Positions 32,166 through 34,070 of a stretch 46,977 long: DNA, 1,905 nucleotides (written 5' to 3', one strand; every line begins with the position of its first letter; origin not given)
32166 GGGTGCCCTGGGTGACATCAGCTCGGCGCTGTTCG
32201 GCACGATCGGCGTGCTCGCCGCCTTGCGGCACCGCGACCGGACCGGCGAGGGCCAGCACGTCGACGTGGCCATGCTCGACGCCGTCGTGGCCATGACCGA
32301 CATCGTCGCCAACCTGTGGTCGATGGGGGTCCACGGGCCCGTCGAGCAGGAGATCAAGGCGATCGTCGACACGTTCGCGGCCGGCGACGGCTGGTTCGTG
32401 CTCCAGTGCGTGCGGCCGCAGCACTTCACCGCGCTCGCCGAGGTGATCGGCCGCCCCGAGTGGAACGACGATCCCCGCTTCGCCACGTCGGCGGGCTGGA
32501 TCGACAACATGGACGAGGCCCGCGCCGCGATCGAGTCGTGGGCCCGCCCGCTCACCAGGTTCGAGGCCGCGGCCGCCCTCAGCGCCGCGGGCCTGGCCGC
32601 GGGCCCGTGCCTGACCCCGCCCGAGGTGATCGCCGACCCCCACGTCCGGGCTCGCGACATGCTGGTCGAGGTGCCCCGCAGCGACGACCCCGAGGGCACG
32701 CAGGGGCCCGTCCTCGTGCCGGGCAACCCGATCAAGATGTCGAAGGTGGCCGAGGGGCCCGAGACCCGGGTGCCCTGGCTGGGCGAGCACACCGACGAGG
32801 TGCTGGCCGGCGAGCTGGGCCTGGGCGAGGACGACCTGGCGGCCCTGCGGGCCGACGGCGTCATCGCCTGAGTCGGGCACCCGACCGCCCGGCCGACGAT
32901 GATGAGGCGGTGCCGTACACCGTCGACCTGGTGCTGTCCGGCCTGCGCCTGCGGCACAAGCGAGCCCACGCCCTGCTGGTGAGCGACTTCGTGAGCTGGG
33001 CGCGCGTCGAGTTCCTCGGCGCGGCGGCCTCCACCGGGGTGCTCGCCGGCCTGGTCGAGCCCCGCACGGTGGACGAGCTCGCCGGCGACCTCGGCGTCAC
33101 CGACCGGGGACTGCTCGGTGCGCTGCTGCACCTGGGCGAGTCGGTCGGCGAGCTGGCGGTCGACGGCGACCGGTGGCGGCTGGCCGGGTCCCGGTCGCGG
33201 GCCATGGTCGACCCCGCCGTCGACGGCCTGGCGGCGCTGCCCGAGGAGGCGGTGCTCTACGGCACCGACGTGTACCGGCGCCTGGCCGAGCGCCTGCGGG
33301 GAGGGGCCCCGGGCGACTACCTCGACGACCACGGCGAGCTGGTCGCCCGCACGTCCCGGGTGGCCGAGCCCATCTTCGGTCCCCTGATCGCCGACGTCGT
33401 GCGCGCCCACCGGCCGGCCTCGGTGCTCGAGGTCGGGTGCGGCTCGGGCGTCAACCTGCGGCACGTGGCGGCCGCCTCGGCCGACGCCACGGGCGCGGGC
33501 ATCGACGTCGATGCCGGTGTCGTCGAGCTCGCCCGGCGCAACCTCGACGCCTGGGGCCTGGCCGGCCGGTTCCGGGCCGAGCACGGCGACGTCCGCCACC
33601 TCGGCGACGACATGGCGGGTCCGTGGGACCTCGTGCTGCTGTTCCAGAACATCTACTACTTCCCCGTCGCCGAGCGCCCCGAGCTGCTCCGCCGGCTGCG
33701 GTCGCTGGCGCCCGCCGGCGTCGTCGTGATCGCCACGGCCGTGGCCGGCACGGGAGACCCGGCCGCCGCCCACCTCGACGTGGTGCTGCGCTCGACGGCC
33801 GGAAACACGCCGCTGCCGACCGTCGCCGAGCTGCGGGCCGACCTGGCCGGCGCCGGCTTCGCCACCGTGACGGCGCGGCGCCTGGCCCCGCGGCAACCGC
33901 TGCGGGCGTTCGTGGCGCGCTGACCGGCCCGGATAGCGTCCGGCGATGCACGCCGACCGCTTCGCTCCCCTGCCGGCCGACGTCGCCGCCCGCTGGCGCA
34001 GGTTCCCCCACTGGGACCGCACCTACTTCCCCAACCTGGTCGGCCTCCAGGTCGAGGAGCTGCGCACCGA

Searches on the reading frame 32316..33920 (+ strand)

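Call 15: search_protein_families(library=pfam, proteins=[window:32316-33920:+])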
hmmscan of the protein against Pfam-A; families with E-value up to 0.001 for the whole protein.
window:32316-33920:+ (535 aa): 5 families
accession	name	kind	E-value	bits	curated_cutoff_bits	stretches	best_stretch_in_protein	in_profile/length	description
PF13649.12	Methyltransf_25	-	1.1e-12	48.9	27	1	370-464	1-92/97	Methyltransferase domain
PF13489.12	Methyltransf_23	-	2.6e-10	40.7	27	1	365-519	21-163/164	Methyltransferase domain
PF08242.18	Methyltransf_12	-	9.8e-10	39.5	30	1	371-465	1-92/98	Methyltransferase domain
PF13847.12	Methyltransf_31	-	1.2e-07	32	27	1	368-476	5-113/145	Methyltransferase domain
PF08241.18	Methyltransf_11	-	1.1e-06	29.6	21.2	1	371-472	1-95/95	Methyltransferase domain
